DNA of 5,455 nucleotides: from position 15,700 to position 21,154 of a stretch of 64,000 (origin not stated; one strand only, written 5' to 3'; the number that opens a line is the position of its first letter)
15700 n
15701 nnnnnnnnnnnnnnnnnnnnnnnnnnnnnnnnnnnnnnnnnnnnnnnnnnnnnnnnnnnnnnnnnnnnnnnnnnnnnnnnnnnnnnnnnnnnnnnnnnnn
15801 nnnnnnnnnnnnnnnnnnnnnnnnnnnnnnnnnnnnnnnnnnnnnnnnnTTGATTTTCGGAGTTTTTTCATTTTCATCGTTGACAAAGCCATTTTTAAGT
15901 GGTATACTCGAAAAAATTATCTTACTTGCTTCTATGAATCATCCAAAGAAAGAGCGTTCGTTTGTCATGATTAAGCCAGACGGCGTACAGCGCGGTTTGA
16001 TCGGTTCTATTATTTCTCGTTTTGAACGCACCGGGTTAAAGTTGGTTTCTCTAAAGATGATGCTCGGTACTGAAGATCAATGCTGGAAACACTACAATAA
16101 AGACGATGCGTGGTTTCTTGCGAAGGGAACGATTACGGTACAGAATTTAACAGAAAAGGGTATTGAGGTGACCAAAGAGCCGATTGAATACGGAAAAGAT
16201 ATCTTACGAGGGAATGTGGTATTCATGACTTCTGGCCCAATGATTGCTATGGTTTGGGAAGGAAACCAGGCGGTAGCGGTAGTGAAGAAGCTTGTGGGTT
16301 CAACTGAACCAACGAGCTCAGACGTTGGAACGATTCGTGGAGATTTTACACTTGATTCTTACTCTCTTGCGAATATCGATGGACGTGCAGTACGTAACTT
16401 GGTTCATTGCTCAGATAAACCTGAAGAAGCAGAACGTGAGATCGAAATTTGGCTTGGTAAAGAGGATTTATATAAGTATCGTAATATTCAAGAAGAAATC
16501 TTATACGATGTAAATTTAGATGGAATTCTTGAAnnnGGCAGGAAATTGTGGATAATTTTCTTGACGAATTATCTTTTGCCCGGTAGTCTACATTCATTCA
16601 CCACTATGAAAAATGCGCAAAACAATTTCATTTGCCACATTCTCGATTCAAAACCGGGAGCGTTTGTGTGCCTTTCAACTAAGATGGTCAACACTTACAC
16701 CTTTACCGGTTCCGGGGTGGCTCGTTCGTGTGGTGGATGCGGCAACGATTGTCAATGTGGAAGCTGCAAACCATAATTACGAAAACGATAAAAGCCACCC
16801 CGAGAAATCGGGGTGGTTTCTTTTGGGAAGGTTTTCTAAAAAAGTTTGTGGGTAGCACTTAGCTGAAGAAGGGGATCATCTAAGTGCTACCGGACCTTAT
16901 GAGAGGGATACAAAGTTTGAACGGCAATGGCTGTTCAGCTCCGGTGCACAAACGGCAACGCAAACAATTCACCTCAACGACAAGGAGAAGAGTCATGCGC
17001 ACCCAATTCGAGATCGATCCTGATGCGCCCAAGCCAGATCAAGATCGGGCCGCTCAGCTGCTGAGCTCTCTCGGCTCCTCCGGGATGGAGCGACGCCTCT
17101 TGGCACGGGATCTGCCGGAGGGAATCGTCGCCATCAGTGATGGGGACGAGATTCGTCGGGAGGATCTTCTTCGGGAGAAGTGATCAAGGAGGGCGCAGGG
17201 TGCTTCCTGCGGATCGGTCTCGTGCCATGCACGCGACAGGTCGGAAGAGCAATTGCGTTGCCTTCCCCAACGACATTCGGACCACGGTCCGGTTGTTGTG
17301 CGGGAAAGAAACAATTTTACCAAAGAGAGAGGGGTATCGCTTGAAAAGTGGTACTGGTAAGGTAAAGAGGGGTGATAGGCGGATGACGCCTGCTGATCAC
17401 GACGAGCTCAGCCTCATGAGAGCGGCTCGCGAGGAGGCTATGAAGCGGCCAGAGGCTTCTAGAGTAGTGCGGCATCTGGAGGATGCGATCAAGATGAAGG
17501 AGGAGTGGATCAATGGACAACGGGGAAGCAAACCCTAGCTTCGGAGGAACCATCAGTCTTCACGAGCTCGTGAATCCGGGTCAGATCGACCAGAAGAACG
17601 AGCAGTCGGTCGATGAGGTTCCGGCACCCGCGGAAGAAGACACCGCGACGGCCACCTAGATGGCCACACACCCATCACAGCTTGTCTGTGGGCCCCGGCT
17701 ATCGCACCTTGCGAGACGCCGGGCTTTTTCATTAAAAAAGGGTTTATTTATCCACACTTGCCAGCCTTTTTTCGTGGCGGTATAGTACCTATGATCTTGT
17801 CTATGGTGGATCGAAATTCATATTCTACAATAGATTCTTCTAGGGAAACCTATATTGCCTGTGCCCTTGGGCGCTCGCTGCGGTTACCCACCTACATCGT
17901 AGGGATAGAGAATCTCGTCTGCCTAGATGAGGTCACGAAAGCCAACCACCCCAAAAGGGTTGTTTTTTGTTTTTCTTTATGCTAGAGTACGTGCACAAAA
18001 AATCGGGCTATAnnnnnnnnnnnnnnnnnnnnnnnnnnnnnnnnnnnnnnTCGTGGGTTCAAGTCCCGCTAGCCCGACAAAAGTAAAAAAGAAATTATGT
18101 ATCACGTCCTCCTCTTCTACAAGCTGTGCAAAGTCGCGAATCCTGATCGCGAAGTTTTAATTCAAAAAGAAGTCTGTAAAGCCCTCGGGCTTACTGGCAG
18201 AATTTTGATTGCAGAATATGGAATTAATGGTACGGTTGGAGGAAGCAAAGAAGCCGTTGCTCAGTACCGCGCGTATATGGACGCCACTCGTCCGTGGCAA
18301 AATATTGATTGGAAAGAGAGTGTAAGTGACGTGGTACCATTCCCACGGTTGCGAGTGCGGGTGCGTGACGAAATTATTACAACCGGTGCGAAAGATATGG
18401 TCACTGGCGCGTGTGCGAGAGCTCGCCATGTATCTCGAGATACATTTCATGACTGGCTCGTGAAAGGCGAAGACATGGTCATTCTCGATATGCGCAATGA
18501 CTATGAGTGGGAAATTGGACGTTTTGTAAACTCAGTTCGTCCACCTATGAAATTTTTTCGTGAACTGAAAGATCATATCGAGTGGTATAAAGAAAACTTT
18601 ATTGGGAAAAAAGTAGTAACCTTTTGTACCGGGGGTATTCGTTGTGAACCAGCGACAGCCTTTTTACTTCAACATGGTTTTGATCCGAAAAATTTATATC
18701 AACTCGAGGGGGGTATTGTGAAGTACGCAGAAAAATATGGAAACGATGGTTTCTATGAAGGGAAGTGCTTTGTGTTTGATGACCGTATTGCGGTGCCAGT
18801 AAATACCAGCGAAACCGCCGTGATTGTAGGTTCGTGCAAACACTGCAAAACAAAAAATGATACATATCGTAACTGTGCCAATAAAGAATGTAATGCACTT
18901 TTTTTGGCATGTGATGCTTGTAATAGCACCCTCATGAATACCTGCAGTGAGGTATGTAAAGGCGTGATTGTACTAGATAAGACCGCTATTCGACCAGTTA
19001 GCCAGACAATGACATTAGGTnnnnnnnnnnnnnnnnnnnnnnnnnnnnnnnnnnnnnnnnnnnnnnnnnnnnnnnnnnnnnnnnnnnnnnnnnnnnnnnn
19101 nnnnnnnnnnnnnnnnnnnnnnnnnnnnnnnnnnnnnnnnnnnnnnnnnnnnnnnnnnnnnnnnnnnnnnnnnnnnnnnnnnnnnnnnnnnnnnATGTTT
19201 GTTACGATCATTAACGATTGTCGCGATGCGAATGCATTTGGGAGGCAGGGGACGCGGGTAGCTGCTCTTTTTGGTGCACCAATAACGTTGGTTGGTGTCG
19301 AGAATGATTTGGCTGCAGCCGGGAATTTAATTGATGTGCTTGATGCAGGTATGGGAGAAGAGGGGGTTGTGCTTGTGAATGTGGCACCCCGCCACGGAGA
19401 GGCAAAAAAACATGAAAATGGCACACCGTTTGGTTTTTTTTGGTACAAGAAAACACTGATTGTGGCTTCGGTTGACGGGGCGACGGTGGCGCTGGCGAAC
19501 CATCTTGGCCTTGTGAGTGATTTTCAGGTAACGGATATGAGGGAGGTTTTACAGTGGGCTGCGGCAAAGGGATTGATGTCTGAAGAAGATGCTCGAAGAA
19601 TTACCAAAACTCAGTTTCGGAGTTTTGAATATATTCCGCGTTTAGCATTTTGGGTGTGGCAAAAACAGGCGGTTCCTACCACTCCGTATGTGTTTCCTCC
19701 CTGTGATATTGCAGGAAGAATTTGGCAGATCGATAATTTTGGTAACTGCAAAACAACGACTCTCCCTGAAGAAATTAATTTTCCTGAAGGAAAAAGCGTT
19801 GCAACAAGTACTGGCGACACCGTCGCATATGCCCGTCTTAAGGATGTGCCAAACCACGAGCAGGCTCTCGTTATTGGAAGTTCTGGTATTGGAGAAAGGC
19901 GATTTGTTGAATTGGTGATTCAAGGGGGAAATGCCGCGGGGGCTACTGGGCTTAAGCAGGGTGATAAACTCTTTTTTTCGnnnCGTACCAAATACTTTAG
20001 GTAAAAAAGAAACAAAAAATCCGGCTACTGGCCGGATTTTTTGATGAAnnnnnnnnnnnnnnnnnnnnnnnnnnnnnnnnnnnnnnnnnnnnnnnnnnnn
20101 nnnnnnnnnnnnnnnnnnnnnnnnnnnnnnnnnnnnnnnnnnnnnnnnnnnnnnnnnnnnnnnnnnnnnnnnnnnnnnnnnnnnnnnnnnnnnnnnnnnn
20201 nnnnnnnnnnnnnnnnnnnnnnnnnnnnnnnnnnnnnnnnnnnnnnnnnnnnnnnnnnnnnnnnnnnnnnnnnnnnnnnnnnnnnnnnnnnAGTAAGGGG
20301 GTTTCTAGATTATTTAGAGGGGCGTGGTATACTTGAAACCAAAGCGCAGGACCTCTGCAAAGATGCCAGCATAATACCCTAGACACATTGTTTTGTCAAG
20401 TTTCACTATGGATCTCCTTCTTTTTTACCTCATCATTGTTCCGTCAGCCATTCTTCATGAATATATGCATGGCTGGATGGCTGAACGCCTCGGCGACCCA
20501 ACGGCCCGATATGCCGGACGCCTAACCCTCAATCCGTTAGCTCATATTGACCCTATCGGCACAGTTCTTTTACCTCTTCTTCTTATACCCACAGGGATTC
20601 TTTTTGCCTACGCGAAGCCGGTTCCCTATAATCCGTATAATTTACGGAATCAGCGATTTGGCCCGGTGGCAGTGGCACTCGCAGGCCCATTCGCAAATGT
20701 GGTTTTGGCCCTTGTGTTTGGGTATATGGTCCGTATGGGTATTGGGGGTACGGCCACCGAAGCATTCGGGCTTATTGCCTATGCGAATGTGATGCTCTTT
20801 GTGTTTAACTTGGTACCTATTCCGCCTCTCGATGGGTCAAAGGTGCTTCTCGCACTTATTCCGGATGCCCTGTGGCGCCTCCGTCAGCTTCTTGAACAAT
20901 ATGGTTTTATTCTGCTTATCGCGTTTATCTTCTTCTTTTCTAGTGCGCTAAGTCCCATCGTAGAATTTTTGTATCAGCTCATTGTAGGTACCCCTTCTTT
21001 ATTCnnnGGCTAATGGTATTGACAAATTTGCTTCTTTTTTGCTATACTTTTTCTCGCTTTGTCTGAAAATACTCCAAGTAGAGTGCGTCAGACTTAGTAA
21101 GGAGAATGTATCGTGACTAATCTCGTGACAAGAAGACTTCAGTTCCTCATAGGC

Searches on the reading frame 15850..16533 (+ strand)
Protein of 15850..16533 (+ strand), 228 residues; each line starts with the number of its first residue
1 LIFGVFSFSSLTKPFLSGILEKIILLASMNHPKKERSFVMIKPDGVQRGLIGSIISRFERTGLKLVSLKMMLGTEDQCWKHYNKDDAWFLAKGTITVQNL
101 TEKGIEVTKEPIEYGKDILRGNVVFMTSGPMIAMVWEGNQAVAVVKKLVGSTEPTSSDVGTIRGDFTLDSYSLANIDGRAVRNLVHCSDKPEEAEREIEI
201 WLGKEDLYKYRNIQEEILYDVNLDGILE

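Call 76: search_protein_families(library=pfam, proteins=[window:15850-16533:+], max_evalue=0.00001)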
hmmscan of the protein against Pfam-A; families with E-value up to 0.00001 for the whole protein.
window:15850-16533:+ (228 aa): 1 family
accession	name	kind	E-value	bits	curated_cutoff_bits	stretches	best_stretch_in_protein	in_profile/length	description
PF00334.24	NDK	-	1.2e-39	135.8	27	2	116-206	54-134/135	Nucleoside diphosphate kinase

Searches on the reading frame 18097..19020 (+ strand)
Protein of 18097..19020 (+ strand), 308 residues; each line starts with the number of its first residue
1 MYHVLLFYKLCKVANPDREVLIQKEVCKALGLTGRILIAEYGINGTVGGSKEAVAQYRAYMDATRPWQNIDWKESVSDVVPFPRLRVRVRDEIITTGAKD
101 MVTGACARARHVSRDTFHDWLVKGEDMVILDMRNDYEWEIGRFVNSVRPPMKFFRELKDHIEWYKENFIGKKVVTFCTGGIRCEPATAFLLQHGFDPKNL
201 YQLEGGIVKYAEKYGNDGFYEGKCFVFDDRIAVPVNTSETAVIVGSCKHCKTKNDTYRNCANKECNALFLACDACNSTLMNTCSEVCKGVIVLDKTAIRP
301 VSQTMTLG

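Call 76: search_protein_families(library=pfam, proteins=[window:18097-19020:+], max_evalue=0.00001)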
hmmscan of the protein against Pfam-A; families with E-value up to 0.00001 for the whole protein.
window:18097-19020:+ (308 aa): 3 families
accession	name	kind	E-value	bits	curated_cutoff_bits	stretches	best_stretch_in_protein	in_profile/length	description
PF17773.7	UPF0176_N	-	1.6e-22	80.1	26.2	1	2-93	1-92/92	UPF0176 acylphosphatase like domain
PF12368.13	Rhodanese_C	-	3.1e-19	69.5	26.9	1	221-288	1-66/66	Rhodanase C-terminal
PF00581.25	Rhodanese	-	1.5e-08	35.5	22.2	1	119-212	7-101/102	Rhodanese-like domain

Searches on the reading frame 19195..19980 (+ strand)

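Call 76: search_protein_families(library=pfam, proteins=[window:19195-19980:+], max_evalue=0.00001)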
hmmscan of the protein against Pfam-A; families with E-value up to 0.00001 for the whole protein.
window:19195-19980:+ (262 aa): 1 family
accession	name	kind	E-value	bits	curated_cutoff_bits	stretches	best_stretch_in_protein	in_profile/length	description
PF20257.3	SAM_HAT_C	-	4.8e-07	30.5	25.5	1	174-258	1-82/84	SAM hydroxide adenosyltransferase C-terminal domain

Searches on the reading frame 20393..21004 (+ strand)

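Call 76: search_protein_families(library=pfam, proteins=[window:20393-21004:+], max_evalue=0.00001)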
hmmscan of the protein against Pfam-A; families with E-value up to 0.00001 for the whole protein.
window:20393-21004:+ (204 aa): 1 family
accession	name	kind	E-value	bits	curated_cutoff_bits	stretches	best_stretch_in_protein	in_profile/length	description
PF02163.28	Peptidase_M50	-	8.9e-15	55.1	27.2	2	122-175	160-218/221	Peptidase family M50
